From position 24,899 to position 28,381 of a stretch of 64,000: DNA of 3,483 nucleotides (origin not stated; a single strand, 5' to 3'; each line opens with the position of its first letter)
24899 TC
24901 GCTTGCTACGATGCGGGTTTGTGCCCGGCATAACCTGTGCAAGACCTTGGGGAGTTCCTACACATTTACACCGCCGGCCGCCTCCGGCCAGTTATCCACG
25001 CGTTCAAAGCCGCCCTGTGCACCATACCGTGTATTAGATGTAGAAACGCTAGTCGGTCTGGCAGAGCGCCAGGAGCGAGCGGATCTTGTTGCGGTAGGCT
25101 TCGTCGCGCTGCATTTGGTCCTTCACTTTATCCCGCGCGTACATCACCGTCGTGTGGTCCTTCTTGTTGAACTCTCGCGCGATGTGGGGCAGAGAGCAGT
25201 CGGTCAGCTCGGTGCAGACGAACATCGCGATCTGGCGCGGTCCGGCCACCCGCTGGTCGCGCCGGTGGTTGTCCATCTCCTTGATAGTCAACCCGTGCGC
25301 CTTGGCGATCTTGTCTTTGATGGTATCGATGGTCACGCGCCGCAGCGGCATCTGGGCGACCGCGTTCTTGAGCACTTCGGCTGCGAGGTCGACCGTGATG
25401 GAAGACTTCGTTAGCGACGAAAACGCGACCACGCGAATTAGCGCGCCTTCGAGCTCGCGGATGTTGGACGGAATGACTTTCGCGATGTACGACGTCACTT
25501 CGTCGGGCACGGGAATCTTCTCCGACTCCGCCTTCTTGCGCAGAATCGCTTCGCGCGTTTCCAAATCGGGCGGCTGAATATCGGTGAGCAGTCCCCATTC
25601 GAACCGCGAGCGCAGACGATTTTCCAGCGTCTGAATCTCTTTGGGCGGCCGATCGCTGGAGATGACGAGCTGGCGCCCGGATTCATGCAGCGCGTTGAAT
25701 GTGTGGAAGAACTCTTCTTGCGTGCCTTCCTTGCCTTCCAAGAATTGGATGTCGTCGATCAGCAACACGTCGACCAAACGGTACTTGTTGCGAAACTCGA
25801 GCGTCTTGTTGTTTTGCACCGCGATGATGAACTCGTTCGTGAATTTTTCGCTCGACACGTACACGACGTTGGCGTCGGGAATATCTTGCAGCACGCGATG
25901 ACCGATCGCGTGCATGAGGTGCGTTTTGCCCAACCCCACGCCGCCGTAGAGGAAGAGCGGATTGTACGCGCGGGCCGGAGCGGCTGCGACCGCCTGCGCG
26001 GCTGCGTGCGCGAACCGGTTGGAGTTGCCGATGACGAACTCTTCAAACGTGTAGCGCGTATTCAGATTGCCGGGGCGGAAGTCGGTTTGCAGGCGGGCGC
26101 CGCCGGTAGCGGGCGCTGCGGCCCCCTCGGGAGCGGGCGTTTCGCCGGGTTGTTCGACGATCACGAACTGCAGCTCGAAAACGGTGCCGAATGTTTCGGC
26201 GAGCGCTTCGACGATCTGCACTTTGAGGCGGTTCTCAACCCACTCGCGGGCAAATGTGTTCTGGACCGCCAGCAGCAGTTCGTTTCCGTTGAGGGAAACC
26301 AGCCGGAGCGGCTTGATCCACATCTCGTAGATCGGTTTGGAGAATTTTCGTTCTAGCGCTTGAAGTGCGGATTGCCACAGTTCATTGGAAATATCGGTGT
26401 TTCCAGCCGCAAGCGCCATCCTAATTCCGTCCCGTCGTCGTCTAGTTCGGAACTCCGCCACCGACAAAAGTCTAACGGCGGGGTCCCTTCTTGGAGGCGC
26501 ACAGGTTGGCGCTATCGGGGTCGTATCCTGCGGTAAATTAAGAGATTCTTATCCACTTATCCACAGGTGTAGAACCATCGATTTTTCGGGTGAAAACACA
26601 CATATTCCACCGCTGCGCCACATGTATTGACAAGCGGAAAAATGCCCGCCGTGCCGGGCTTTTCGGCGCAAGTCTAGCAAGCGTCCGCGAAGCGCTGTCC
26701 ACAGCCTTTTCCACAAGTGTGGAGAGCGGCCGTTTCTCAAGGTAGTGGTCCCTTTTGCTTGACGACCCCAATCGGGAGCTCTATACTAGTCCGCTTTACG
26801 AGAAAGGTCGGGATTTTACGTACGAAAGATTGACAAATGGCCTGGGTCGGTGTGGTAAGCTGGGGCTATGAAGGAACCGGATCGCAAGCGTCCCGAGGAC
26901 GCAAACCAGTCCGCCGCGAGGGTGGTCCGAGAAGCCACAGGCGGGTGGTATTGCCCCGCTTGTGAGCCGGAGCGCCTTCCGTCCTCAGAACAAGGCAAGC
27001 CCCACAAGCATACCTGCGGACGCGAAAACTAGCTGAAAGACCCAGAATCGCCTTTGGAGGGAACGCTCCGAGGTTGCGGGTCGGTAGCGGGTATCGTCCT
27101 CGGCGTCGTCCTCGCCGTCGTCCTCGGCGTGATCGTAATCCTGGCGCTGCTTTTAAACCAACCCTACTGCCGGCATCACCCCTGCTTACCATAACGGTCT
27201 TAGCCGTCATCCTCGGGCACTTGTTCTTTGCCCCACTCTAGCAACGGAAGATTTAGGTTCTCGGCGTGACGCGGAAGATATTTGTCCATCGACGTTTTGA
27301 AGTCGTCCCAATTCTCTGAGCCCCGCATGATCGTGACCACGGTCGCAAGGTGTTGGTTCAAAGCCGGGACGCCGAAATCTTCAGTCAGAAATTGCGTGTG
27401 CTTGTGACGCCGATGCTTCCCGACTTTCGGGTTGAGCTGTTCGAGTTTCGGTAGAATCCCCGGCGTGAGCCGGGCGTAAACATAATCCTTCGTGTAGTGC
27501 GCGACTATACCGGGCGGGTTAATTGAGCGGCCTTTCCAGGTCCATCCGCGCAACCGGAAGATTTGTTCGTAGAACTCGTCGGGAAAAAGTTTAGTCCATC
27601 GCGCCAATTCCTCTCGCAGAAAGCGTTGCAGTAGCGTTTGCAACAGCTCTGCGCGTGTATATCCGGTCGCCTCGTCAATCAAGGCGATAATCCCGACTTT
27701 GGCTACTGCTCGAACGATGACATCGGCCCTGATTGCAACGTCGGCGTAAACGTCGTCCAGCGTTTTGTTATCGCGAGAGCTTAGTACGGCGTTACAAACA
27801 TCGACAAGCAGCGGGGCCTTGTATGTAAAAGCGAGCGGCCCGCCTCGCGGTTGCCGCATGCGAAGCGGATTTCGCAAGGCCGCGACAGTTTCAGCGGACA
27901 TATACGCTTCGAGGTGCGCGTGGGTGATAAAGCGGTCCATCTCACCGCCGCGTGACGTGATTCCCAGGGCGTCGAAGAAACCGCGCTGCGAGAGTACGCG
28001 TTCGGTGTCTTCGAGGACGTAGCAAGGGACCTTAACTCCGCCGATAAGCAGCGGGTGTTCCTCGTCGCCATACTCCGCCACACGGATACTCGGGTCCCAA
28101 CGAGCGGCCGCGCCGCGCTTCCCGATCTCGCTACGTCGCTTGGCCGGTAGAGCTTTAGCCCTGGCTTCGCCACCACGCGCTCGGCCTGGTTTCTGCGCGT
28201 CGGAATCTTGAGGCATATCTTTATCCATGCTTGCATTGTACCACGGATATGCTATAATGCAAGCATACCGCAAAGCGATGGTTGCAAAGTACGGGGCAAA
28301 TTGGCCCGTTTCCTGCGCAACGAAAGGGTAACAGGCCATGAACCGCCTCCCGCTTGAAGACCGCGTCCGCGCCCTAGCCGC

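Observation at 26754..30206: Lower-GC 3.3-kb island between oriC/dnaA and rpmH, bracketed by 84-bp promoter-carrying direct repeats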

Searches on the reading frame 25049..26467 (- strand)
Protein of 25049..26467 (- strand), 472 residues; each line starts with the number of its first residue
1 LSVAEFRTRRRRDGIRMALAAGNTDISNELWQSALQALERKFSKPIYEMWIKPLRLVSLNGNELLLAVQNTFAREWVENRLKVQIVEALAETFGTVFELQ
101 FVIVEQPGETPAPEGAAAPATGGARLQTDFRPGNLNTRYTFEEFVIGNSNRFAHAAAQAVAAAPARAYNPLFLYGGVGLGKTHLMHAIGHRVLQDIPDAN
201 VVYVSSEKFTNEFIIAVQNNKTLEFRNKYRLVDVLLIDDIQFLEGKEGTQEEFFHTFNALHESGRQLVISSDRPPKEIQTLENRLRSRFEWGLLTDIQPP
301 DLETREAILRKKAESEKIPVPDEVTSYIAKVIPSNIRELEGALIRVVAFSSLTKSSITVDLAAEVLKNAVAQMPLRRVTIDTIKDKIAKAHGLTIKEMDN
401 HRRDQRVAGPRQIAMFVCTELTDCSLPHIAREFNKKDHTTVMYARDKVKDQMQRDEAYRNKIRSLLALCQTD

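Call 6: search_protein_families(library=pfam, proteins=[window:25049-26467:-], max_evalue=0.01)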
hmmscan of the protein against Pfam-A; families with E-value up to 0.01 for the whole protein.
window:25049-26467:- (472 aa): 9 families
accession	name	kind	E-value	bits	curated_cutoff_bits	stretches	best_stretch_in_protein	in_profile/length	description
PF00308.24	Bac_DnaA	-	1.9e-76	256.2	23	1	135-296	1-162/162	Bacterial DnaA ATPAse domain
PF08299.17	Bac_DnaA_C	-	1.7e-22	79.6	31.5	1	380-448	1-69/69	Bacterial dnaA protein helix-turn-helix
PF11638.13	DnaA_N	-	2.4e-15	56.4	24.6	1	28-90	1-64/65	DnaA N-terminal domain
PF01695.23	IstB_IS21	-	2.5e-07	30.9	24.1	1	169-274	93-195/238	IstB-like ATP binding protein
PF00004.35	AAA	-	5.7e-06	27.2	21.2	1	172-289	2-123/131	ATPase family associated with various cellular activities (AAA)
PF13401.12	AAA_22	-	0.00069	20.4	27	0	171-220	8-57/130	AAA domain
PF03969.22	AFG1_ATPase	-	0.0008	18.9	27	0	167-187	60-80/361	AFG1-like ATPase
PF00910.28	RNA_helicase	-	0.0014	19.6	21.5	1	172-255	2-69/105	RNA helicase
PF13173.12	AAA_14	-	0.0026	18.2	27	1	169-263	3-87/129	AAA domain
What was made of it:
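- Checked: Flanking genes. dnaA (25049-26419, minus strand), rpmH (30314-30448) and rnpA are confirmed by Pfam (call 6).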

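Call 11: find_related_loci(query=window:25049-26419:-, collection=genome_contigs, flank=10000)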
Query window:25049-26419:- (456 aa) in genome_contigs; peptide patterns used: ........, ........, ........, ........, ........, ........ (x = any residue, [..] = any of these).
600 stretches matched a pattern (row limit reached: there are more); 600 encode a relative of the query (tblastn E <= 1e-3); the best 80 are kept; 80 distinct loci.
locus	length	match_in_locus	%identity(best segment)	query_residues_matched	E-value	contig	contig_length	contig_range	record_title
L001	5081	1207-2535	66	14-451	0e+0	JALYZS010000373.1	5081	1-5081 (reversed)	MAG: Vulcanimicrobiota bacterium isolate KAP bin71 SD1490-92_k127_1338346, whole genome shotgun sequence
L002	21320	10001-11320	55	13-450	4e-155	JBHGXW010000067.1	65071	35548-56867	MAG: Paenibacillaceae bacterium isolate N2OR2_T1.20 N2OR2_T1_k141_53908, whole genome shotgun sequence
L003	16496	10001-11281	54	11-440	1e-152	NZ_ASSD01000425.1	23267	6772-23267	Paenibacillus zanthoxyli JH29 S8_contig00082, whole genome shotgun sequence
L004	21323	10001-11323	53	10-450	7e-153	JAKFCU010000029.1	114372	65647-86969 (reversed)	MAG: Brevibacillus sp. isolate LC029 contig-124_118, whole genome shotgun sequence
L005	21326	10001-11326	55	12-449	9e-153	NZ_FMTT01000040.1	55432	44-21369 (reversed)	Paenibacillus tianmuensis strain CGMCC 1.8946, whole genome shotgun sequence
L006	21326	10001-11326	55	12-449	2e-152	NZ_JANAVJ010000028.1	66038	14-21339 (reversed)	Paenibacillus sp. MZ04-78.2 NODE_28_length_66038_cov_254.430785, whole genome shotgun sequence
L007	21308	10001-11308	53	11-449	7e-151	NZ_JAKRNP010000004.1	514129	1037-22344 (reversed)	Paenibacillus sp. ACRSA NODE_4_length_514129_cov_21.552104_pilon, whole genome shotgun sequence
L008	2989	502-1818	52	13-449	6e-158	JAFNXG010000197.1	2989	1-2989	MAG: Clostridium sp. isolate RGIG206 Dairy_cattle_Cecum-5__c819119, whole genome shotgun sequence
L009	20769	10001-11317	54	12-449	2e-149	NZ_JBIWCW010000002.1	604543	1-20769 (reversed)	Peribacillus sp. NPDC097295 NPDC097295_222_D11.ctg-0002, whole genome shotgun sequence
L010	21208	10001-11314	52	12-449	3e-149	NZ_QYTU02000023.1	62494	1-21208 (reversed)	Siminovitchia fortis strain DSM 16012 Scaffold23, whole genome shotgun sequence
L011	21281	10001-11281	53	11-440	4e-149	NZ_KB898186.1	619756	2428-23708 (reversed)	Paenibacillus massiliensis 2301065 = DSM 16942 D328DRAFT_scaffold00002.2, whole genome shotgun sequence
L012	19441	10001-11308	52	13-449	5e-148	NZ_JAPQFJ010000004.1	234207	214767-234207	Clostridium brassicae strain ZC22-4 spades_K_17_127_4, whole genome shotgun sequence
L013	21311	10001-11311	52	12-449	3e-147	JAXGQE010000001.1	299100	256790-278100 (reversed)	MAG: Candidatus Sumerlaeota bacterium isolate AnMBR.bin319 bin319_1, whole genome shotgun sequence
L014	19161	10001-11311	52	14-449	2e-146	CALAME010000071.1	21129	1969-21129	MAG TPA_asm: uncultured Paenibacillaceae bacterium isolate SRR6713629_bin.25_CONCOCT_v1.1_MAG genome assembly, contig: E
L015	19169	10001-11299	50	13-449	1e-144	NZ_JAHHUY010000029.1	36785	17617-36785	Clostridium tyrobutyricum strain FAM25158=Cl_52 NODE_29_length_36785_cov_221.541320, whole genome shotgun sequence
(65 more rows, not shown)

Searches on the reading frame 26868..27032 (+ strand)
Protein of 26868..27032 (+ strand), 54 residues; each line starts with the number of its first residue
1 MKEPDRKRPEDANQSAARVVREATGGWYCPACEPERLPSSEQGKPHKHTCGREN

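Call 6: search_protein_families(library=pfam, proteins=[window:26868-27032:+], max_evalue=0.01)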
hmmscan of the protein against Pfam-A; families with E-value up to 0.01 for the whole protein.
window:26868-27032:+ (54 aa): 1 family
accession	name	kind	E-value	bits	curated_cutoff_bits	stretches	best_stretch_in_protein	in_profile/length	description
PF17977.7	zf-RING_13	-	0.0088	16.6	25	1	15-35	8-28/68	RING/Ubox like zinc-binding domain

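Call 53: search_protein_families(library=phrogs, proteins=[window:26868-27032:+], max_evalue=0.001)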
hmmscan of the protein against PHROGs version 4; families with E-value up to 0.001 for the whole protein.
window:26868-27032:+ (54 aa): 0 families

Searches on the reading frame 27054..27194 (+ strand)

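Call 6: search_protein_families(library=pfam, proteins=[window:27054-27194:+], max_evalue=0.01)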
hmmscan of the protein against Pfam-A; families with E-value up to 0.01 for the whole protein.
window:27054-27194:+ (46 aa): 1 family
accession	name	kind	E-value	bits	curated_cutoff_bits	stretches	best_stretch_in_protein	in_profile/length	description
PF14828.11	Amnionless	-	0.0042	16.4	30.4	1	6-43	341-378/442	Amnionless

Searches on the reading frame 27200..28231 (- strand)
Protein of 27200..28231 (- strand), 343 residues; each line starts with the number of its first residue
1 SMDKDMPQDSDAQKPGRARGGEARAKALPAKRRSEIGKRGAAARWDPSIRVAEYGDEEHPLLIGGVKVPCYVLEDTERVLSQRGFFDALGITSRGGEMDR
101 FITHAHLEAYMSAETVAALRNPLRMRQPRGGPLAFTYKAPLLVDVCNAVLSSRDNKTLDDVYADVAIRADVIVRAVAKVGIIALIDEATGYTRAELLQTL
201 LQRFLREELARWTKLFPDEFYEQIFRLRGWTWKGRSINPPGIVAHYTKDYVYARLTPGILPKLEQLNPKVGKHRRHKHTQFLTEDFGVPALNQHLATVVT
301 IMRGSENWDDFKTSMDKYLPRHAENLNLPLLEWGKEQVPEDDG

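Call 6: search_protein_families(library=pfam, proteins=[window:27200-28231:-], max_evalue=0.01)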
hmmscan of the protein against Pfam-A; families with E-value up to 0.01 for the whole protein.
window:27200-28231:- (343 aa): 1 family
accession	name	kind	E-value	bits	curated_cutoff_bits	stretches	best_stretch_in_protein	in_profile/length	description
PF10546.14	P63C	-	6.2e-28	97.7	26.1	1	200-291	1-93/93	P63C domain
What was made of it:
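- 27200..28231 (-): P63C-domain protein (343 aa), cargo or accessory gene, divergently paired with the transposase. Pfam PF10546, E = 6e-28 (call 6).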

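Call 52: search_protein_families(library=padloc, proteins=[window:27200-28231:-], max_evalue=0.001)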
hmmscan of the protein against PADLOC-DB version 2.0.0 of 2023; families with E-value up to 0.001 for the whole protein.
window:27200-28231:- (343 aa): 0 families

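Call 53: search_protein_families(library=phrogs, proteins=[window:27200-28231:-], max_evalue=0.001)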
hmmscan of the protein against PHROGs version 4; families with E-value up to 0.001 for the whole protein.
window:27200-28231:- (343 aa): 3 families
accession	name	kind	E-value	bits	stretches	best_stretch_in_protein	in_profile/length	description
phrog_2384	-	unknown function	1.6e-93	314.7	1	13-329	4-332/338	-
phrog_1136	-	unknown function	8.4e-09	36.5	1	202-313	118-225/244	-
phrog_2899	-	transcription regulation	1.7e-06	28.8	1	203-293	144-239/263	anti-repressor Ant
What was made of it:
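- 27200..28231 (-): Full-length match to phrog_2384, E = 2e-93 (call 53).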

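Call 58: search_protein_families(library=ncbifam, proteins=[window:27200-28231:-], max_evalue=0.001)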
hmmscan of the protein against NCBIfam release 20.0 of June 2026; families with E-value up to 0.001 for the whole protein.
window:27200-28231:- (343 aa): 0 families
